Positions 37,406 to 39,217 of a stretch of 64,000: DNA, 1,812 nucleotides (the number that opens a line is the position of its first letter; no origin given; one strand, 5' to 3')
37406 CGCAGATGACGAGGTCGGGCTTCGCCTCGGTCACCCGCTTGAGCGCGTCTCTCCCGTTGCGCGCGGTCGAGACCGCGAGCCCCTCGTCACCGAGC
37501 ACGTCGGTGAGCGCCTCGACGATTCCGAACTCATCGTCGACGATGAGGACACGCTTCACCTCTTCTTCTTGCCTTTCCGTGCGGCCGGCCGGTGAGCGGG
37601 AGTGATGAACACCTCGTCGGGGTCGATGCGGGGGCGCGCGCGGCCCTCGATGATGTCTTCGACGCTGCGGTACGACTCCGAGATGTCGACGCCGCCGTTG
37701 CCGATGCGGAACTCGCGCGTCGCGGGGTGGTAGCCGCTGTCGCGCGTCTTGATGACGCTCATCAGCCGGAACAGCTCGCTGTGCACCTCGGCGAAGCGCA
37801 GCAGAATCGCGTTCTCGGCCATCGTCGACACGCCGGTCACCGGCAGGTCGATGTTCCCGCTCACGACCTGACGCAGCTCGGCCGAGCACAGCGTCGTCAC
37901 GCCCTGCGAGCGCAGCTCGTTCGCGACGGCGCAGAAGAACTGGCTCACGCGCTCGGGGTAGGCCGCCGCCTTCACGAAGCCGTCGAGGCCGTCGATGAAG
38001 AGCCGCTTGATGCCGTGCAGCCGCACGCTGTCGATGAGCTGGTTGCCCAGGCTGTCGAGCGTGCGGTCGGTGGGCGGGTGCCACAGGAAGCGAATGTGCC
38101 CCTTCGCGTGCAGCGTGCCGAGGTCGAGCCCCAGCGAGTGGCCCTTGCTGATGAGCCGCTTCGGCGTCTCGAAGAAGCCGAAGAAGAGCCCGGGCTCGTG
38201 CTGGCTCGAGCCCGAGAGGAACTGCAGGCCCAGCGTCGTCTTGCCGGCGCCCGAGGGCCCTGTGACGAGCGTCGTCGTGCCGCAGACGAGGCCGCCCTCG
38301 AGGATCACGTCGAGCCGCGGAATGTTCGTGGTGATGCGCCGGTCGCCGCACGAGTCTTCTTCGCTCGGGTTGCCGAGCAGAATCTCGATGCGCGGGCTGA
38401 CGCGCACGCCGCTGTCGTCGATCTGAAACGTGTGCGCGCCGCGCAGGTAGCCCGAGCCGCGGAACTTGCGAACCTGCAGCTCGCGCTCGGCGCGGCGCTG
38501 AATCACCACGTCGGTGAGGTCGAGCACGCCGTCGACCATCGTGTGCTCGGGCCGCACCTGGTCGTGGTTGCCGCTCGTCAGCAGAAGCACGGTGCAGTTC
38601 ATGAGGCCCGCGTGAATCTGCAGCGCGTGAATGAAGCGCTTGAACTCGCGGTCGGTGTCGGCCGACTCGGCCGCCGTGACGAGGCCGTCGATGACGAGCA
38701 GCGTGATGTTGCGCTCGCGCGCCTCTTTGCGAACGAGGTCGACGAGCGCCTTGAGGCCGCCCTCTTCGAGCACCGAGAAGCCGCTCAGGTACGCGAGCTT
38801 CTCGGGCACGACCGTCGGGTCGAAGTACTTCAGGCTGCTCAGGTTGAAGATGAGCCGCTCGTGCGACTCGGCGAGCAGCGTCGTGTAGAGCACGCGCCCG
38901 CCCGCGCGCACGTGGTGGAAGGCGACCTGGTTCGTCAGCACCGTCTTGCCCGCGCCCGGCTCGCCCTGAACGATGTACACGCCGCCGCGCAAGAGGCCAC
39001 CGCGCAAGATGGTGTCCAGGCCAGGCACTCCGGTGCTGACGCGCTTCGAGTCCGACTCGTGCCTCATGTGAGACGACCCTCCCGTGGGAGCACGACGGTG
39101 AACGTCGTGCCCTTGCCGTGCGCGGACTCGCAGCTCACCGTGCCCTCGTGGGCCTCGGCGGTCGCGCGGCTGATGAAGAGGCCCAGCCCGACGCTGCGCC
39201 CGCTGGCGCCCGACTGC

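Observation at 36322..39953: KaiC-homolog signalling operon with a c-di-GMP (PilZ) component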

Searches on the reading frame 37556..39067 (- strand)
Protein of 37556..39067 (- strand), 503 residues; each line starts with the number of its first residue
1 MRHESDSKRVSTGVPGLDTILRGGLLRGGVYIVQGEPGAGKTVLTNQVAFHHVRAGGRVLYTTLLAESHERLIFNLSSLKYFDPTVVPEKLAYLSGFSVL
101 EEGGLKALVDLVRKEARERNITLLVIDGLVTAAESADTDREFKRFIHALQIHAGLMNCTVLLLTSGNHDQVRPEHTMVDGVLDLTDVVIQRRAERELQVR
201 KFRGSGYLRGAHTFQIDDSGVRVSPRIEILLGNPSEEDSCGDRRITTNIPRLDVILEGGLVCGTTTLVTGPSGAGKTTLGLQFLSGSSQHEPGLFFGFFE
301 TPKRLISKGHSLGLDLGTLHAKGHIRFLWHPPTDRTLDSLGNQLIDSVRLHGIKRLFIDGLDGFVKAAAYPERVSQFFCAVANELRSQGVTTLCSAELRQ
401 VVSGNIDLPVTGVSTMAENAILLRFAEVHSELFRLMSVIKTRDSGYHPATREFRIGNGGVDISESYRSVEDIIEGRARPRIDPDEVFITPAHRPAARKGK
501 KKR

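Call 6: search_protein_families(library=pfam, proteins=[window:37556-39067:-], max_evalue=0.01)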
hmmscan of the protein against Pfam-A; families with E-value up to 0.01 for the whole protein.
window:37556-39067:- (503 aa): 23 families
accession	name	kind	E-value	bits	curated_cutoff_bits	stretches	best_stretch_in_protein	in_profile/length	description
PF06745.19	ATPase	-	2.3e-60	204.3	26.6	2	246-464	2-228/231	KaiC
PF13481.12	AAA_25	-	3.9e-13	49.9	27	2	15-164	20-188/195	AAA domain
PF13401.12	AAA_22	-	9.6e-09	36.1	27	1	29-128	6-92/130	AAA domain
PF13191.12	AAA_16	-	1.6e-07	32.5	32.6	1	28-65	24-61/167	AAA ATPase domain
PF09848.15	SLFN-g3_helicase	-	1.1e-06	28.7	24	1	30-54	3-26/354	Schlafen group 3, DNA/RNA helicase domain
PF20720.3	nSTAND3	-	3.3e-06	27.3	27.2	1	29-67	18-56/155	Novel STAND NTPase 3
PF25199.1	nSTAND_NTPase5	-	1.2e-05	25.6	34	0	29-79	42-93/145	Novel STAND NTPase 5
PF08423.17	Rad51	-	1.8e-05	24.6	22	1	9-131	7-132/244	Rad51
PF00005.33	ABC_tran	-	4.4e-05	24.5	25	0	261-292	9-39/137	ABC transporter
PF03796.21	DnaB_C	-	4.8e-05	23.3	27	0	10-60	2-52/255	DnaB-like helicase C terminal domain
PF13604.12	AAA_30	-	6.4e-05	23.2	27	0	29-64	19-54/191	AAA domain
PF01637.24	ATPase_2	-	8.9e-05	22.8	33.2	0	30-138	22-128/225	ATPase domain predominantly from Archaea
PF24883.2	NPHP3_N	-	0.00011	22.9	24.8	0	30-61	24-55/164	Nephrocystin 3, N-terminal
PF13238.12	AAA_18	-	0.00025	21.9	29.4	0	267-282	2-17/128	AAA domain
PF00004.35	AAA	-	0.0014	19.5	21.2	0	32-136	2-73/131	ATPase family associated with various cellular activities (AAA)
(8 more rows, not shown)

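Call 7: search_protein_families(library=ncbifam, proteins=[window:37556-39067:-], max_evalue=0.01)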
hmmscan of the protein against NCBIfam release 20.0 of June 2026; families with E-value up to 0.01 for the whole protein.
window:37556-39067:- (503 aa): 25 families
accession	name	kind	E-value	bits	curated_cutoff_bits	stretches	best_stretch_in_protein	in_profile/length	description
NF006799.0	PRK09302.1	equivalog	1.3e-59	202.1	408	2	174-478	189-487/515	circadian clock protein KaiC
TIGR02655.1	circ_KaiC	equivalog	3.8e-35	121.5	546.25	1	9-478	2-477/484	circadian clock protein KaiC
TIGR03880.1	KaiC_arch_3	hypoth_equivalog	1.2e-28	100.2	249.45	2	249-462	2-217/224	KaiC domain-containing protein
TIGR03877.1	thermo_KaiC_1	hypoth_equivalog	6.2e-25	88.1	307.25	2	8-64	2-58/238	KaiC domain-containing protein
TIGR03881.1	KaiC_arch_4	hypoth_equivalog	1.9e-23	83.4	247.8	2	8-135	1-114/231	KaiC domain-containing protein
NF052589.1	ArlH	equivalog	1.9e-17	63.7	215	2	16-206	8-204/229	archaellum protein ArlH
NF004723.0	PRK06067.1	subfamily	4.3e-17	62.4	194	2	245-444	16-215/243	flagellar accessory protein FlaH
TIGR00416.1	sms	equivalog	7.9e-16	57.8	403.05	2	5-128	71-178/454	DNA repair protein RadA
NF006861.0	PRK09361.1-1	equivalog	2.6e-12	46.8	278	2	7-71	2-66/235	DNA repair and recombination protein RadB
TIGR03600.1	phage_DnaB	exception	1.3e-10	40.9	498.65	1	5-63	172-230/421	phage replicative helicase, DnaB family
TIGR02237.1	recomb_radB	equivalog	1.5e-10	41.3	172.4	1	17-155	1-138/210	DNA repair and recombination protein RadB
NF003301.0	PRK04301.1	equivalog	2e-10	40.4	259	2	4-162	77-247/316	DNA repair and recombination protein RadA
TIGR02236.1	recomb_radA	equivalog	6.2e-08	32.4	361.15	1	4-162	72-243/311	DNA repair and recombination protein RadA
NF006320.0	PRK08533.1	equivalog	1e-07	31.8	215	1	17-157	13-154/230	flagellar accessory protein FlaH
NF004629.0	PRK05973.1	equivalog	8.1e-05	21.7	156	0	25-64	61-100/237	DNA helicase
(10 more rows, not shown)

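Call 8: search_solved_structures(query=window:37556-39067:-, show_alignments=3, max_evalue=0.00001)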
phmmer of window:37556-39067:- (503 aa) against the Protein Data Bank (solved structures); distinct sequences matched with E-value up to 0.00001: 47.
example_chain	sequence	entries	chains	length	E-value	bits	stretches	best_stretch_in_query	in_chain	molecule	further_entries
8zn6_F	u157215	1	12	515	6.3e-45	157.2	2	104-485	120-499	KaiC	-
4dug_A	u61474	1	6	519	9.3e-45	156.7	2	105-485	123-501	Circadian clock protein kinase kaiC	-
1tf7_A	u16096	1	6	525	1.3e-44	156.2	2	105-485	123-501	KaiC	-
1u9i_A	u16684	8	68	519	1.3e-44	156.2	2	105-485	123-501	KaiC | Circadian clock protein kinase kaiC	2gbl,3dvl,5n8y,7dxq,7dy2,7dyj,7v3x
3k0e_A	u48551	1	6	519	1.7e-44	155.8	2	105-485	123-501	Circadian clock protein kinase KaiC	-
7wdc_A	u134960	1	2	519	2e-44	155.6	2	105-485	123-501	Circadian clock protein kinase KaiC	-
3k0a_A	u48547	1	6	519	3.2e-44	154.9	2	105-485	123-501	Circadian clock protein kinase KaiC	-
3k09_A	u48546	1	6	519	4.7e-44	154.3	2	105-485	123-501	Circadian clock protein kinase kaiC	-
3k0f_A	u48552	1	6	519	5.9e-44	154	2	105-485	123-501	Circadian clock protein kinase KaiC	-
3jzm_A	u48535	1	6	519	6e-44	154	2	105-485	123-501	Circadian clock protein kinase kaiC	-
7dyk_A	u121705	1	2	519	6.2e-44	153.9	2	105-485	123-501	Circadian clock protein kinase KaiC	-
4ijm_A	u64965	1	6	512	6.2e-44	153.9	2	105-485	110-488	Circadian clock protein kinase KaiC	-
7dyi_A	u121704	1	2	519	8.5e-44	153.5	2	105-485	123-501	Circadian clock protein kinase KaiC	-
8zn5_B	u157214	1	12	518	1.4e-43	152.8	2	174-485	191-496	KaiC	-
7dye_A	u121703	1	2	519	1.5e-43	152.7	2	105-485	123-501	Circadian clock protein kinase KaiC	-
8db3_A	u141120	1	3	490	4.5e-32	114.8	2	179-478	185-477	Circadian clock protein KaiC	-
8dba_A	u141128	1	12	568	5.7e-32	114.5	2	179-478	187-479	Circadian clock protein KaiC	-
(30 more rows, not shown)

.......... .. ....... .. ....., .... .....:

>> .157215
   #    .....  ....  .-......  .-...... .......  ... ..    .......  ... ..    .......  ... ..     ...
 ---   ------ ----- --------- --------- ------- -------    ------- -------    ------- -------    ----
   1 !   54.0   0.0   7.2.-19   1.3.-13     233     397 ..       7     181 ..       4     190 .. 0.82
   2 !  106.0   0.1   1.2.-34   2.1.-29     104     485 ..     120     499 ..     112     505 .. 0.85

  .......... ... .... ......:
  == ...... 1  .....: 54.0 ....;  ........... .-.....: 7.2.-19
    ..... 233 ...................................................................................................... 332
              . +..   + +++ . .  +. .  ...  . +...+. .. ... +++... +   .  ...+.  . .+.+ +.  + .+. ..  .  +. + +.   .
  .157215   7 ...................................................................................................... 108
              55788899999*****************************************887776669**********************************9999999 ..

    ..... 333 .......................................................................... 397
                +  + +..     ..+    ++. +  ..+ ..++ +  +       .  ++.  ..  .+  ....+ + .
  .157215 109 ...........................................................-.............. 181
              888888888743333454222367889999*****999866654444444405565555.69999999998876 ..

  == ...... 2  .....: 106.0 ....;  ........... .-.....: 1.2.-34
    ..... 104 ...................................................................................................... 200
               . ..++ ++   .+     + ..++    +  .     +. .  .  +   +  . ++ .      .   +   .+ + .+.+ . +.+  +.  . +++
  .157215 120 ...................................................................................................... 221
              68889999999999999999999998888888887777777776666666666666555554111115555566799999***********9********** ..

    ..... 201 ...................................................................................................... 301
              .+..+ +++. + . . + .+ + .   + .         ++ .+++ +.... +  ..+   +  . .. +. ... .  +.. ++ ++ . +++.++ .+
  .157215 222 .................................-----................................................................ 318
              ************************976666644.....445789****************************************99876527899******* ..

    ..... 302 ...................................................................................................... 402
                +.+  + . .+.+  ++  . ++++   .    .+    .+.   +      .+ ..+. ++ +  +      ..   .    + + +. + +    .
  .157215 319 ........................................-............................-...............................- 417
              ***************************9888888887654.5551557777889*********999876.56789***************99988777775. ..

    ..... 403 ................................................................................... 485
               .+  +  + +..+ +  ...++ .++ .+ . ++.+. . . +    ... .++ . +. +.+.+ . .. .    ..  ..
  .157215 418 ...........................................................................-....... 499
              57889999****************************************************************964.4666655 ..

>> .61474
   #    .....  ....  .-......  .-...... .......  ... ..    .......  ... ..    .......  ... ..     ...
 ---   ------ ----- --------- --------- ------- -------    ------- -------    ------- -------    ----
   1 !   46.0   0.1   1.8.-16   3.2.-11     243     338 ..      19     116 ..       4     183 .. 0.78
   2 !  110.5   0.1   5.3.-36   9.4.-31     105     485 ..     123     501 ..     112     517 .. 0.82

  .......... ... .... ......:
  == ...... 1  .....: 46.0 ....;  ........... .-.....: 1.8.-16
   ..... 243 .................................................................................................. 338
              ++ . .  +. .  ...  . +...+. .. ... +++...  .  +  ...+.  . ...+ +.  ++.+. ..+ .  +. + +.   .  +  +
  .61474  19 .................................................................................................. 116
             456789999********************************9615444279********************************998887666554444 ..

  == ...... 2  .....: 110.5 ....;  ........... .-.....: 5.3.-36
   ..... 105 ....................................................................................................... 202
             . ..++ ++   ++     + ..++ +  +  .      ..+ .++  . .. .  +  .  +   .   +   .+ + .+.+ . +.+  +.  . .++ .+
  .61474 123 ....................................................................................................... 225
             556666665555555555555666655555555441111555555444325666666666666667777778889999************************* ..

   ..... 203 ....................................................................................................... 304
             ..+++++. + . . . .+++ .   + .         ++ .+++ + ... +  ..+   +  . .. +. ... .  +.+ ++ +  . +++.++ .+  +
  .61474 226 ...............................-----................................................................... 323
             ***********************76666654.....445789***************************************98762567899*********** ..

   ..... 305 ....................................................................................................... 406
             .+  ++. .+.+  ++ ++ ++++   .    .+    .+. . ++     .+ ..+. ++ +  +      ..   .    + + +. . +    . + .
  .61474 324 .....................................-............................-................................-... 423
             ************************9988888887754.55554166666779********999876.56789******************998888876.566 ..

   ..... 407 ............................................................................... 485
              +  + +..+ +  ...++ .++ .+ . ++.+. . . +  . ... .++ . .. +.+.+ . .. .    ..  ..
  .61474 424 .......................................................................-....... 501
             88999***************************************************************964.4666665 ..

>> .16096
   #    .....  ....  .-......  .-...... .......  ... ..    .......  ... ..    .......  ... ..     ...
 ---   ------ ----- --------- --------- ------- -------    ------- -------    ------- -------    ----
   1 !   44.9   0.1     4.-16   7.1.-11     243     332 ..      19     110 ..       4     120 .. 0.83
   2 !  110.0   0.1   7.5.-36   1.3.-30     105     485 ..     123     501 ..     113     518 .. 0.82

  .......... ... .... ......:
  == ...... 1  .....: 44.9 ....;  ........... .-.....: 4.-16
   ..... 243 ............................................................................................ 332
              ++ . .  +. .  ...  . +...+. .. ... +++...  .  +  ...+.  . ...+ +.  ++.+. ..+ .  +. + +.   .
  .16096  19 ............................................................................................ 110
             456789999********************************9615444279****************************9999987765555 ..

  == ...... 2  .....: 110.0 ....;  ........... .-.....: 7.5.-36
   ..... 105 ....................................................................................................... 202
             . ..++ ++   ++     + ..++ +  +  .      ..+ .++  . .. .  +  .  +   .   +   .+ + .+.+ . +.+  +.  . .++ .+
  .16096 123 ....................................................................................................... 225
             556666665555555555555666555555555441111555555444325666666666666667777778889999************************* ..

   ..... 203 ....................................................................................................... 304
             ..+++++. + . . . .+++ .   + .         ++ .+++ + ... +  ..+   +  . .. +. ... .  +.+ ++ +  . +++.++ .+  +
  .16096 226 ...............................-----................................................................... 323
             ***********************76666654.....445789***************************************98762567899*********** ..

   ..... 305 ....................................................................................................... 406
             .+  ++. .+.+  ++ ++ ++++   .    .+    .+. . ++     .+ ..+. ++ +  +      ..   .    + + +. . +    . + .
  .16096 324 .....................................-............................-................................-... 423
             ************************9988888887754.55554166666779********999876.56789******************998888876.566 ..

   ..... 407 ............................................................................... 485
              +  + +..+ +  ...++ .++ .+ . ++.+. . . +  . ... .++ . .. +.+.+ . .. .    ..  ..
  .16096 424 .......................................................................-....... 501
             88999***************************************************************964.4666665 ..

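Call 9: find_homologous_proteins(query=window:37556-39067:-, max_evalue=1e-20)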
Query window:37556-39067:- (503 aa): 3463 proteins with E <= 1e-20 among 8000 candidates; the best 120 are listed.
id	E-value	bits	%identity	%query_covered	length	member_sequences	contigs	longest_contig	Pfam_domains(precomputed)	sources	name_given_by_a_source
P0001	0.0e+0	1124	100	100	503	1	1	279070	PF06745.20,PF03796.22,PF23442.2,PF08423.18,PF13401.13,PF09848.16,PF13481.13,PF20720.4,PF13191.13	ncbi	-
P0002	1.7e-271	919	83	97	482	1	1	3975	PF06745.20,PF03796.22,PF23442.2,PF13401.13,PF01637.25,PF13191.13,PF00005.34,PF05729.19,PF09848.16,PF25199.2,PF13481.13,PF20720.4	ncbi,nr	ncbi:MAG: AAA family ATPase, partial [Myxococcaceae bacterium]|nr:AAA family ATPase [Myxococcaceae b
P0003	4.0e-270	915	78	100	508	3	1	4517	PF06745.20,PF03796.22,PF05729.19,PF23442.2,PF13401.13,PF09848.16,PF01637.25,PF25199.2,PF13481.13,PF20720.4,PF13191.13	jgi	jgi:circadian clock protein KaiC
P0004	5.5e-268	908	81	97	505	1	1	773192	PF06745.20,PF13604.13,PF00005.34,PF05729.19,PF23442.2,PF13401.13,PF09848.16,PF13481.13,PF20720.4,PF13191.13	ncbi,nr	ncbi:MAG: recombinase RecA [Archangiaceae bacterium]|nr:recombinase RecA [Archangiaceae bacterium]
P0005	1.6e-267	906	78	97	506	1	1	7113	PF06745.20,PF03796.22,PF23442.2,PF08423.18,PF13401.13,PF01637.25,PF13191.13,PF00005.34,PF05729.19,PF09848.16,PF13481.13,PF20720.4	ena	-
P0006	1.3e-266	903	80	97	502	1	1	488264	PF06745.20,PF03796.22,PF05729.19,PF23442.2,PF08423.18,PF13401.13,PF09848.16,PF13481.13,PF20720.4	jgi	-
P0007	2.9e-265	899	80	100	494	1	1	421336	PF06745.20,PF03796.22,PF24883.3,PF05729.19,PF23442.2,PF13401.13,PF09848.16,PF13481.13,PF20720.4,PF13191.13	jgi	-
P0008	7.3e-238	808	72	99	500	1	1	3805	PF06745.20,PF03796.22,PF23442.2,PF08423.18,PF00004.36,PF13401.13,PF01637.25,PF13191.13,PF24883.3,PF05729.19,PF09848.16,PF25199.2,PF13481.13,PF20720.4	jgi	jgi:circadian clock protein KaiC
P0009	1.0e-229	782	73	94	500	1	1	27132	PF06745.20,PF03796.22,PF23442.2,PF08423.18,PF13401.13,PF01637.25,PF13191.13,PF02492.26,PF24883.3,PF00005.34,PF05729.19,PF09848.16,PF25199.2,PF13481.13,PF20720.4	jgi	jgi:circadian clock protein KaiC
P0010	4.1e-220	750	73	91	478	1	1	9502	PF06745.20,PF03796.22,PF23442.2,PF08423.18,PF13401.13,PF13191.13,PF07088.17,PF24883.3,PF00005.34,PF05729.19,PF09848.16,PF25199.2,PF13481.13,PF20720.4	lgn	-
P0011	3.7e-214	730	70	92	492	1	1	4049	PF06745.20,PF03796.22,PF23442.2,PF08423.18,PF13401.13,PF01637.25,PF13191.13,PF24883.3,PF00005.34,PF05729.19,PF09848.16,PF25199.2,PF13481.13,PF20720.4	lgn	-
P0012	1.5e-185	636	60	95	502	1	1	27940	PF06745.20,PF03796.22,PF23442.2,PF08423.18,PF13401.13,PF00154.28,PF13191.13,PF24883.3,PF00005.34,PF05729.19,PF09848.16,PF13481.13,PF20720.4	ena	-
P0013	4.3e-184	631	57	95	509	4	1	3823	PF06745.20,PF03796.22,PF05729.19,PF23442.2,PF08423.18,PF13401.13,PF13481.13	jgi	jgi:circadian clock protein KaiC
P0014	1.0e-183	630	58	95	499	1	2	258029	PF06745.20,PF03796.22,PF23442.2,PF08423.18,PF13401.13,PF00154.28,PF13191.13,PF24883.3,PF00005.34,PF05729.19,PF13481.13,PF20720.4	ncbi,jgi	jgi:circadian clock protein KaiC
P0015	2.4e-182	625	57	94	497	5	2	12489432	PF06745.20,PF03796.22,PF24883.3,PF05729.19,PF23442.2,PF08423.18,PF13401.13,PF13481.13,PF20720.4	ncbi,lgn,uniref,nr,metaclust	ncbi:circadian clock protein KaiC [Archangium gephyra]|uniref:non-specific serine/threonine protein 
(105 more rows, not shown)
